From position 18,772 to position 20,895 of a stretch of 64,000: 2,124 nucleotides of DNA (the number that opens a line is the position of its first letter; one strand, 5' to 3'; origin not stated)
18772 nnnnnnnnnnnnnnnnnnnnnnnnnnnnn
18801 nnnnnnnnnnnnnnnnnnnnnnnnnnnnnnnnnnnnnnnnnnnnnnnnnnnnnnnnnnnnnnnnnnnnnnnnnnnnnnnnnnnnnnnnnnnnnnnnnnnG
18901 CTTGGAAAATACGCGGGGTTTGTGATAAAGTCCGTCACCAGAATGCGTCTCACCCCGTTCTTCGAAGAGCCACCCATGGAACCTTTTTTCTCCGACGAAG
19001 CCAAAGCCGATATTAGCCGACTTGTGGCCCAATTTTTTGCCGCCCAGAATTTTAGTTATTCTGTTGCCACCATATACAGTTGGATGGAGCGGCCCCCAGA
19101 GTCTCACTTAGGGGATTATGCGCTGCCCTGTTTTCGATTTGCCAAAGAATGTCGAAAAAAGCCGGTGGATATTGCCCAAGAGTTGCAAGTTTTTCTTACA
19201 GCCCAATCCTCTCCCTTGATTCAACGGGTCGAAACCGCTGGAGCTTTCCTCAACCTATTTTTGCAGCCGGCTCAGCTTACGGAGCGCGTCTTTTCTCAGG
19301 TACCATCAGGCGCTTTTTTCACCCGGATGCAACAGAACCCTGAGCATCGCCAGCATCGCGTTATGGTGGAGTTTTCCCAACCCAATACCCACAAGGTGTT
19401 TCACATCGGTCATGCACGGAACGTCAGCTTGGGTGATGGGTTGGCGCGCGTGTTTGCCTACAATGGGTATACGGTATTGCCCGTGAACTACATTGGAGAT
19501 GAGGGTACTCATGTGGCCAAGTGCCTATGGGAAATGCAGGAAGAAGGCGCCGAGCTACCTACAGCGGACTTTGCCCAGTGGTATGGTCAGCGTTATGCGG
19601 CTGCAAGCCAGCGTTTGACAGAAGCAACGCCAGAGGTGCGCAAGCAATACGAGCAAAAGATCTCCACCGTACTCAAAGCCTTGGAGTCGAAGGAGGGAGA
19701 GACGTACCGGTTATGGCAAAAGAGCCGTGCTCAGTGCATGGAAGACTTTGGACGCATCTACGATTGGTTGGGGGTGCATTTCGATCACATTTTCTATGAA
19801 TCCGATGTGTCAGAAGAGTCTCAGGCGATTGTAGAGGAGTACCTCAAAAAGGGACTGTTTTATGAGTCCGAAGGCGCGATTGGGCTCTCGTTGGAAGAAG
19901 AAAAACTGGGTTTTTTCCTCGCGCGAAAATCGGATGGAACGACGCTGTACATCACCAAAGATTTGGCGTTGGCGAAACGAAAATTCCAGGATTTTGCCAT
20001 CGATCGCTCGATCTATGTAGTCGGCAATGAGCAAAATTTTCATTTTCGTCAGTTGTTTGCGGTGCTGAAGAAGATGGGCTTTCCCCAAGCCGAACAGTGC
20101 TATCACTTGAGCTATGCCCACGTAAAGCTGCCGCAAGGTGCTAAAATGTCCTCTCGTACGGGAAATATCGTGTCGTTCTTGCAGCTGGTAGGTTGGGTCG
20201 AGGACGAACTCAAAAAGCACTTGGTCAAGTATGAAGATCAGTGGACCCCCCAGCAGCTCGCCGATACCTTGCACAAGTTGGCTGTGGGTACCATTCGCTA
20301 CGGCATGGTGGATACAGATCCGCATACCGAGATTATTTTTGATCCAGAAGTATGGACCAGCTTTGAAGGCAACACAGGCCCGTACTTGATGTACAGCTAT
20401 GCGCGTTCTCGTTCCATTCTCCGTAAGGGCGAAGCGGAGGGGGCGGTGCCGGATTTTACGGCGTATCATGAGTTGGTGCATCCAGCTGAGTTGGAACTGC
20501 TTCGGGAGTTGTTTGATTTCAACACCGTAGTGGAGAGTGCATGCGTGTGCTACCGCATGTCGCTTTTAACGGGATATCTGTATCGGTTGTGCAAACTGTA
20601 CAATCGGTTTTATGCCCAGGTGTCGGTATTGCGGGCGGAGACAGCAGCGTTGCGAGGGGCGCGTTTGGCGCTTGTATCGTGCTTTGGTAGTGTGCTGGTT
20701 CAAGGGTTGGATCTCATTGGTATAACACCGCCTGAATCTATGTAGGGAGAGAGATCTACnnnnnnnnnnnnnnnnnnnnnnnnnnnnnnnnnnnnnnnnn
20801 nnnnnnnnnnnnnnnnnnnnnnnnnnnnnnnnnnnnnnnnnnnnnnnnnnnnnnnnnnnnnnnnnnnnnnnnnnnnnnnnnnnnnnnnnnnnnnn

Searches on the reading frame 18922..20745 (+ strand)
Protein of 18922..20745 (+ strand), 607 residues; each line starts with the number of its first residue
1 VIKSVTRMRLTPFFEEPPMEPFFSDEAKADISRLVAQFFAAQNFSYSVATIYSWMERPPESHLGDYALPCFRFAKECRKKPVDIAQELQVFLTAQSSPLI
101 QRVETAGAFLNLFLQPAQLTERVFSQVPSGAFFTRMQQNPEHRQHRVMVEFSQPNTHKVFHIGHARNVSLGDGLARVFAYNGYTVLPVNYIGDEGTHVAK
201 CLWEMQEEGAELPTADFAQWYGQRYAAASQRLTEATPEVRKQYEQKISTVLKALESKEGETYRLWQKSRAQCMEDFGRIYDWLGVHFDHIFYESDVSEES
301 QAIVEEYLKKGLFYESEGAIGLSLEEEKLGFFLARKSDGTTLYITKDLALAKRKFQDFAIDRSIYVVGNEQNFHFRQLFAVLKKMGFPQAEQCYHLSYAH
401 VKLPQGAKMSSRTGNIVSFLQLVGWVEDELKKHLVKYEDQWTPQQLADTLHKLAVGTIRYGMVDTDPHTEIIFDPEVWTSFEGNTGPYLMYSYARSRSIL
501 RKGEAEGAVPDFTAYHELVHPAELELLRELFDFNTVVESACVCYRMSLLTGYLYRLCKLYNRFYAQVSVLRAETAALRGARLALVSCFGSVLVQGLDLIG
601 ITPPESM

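Call 39: search_protein_families(library=pfam, proteins=[window:18922-20745:+], max_evalue=0.00001)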
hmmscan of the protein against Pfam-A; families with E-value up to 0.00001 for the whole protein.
window:18922-20745:+ (607 aa): 3 families
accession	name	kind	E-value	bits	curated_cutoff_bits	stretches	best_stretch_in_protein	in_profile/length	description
PF00750.26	tRNA-synt_1d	-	9.8e-48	163.3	23.3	1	139-474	14-348/349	tRNA synthetases class I (R), catalytic domain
PF05746.21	DALR_1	-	6.3e-27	94.4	22.3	1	489-607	1-117/117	DALR anticodon binding domain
PF03485.21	Arg_tRNA_synt_N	-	2e-12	48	21.5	1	45-114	16-85/85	Arginyl tRNA synthetase N terminal domain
